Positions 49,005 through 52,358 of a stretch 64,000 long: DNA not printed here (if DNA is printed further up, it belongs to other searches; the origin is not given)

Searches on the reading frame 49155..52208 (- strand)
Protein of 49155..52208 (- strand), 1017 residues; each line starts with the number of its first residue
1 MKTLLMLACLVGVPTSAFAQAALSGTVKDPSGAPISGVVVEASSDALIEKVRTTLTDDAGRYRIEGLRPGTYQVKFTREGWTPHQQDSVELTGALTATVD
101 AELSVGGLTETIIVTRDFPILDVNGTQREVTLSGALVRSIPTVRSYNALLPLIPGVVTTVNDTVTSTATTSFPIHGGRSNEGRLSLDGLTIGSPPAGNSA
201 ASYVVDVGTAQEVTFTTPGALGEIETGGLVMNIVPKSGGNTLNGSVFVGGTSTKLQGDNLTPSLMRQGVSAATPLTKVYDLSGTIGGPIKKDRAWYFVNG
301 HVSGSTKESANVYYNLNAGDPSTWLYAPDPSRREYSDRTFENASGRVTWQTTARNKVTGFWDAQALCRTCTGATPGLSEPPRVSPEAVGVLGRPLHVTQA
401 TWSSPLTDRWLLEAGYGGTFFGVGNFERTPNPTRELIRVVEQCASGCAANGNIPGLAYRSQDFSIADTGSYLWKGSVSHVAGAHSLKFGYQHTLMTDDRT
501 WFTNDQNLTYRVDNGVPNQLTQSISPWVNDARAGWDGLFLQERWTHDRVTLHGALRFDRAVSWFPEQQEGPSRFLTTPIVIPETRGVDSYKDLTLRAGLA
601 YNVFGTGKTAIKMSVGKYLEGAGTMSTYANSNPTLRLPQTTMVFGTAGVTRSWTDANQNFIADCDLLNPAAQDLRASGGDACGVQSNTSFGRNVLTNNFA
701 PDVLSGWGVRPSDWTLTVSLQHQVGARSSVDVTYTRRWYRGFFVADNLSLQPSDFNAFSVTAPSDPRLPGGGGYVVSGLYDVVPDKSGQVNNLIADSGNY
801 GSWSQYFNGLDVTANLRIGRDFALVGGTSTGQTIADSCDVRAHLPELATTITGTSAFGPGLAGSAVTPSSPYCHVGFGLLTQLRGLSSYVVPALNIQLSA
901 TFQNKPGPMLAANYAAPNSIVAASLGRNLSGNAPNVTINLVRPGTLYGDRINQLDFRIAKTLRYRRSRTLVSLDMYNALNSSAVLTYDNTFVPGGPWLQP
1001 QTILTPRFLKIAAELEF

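Call 58: search_protein_families(library=pfam, proteins=[window:49155-52208:-], max_evalue=0.001)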
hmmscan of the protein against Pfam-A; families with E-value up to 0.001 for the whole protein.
window:49155-52208:- (1017 aa): 3 families
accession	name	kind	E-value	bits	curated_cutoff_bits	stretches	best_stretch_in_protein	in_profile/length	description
PF13620.12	CarboxypepD_reg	-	1.8e-18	67.1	32.3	1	23-103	2-81/82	Carboxypeptidase regulatory-like domain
PF17210.9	SdrD_B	-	4.8e-08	33.6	29.7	1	27-86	16-75/112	SdrD B-like domain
PF13715.12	CarbopepD_reg_2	-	0.00018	21.9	32.2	1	23-102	1-75/88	CarboxypepD_reg-like domain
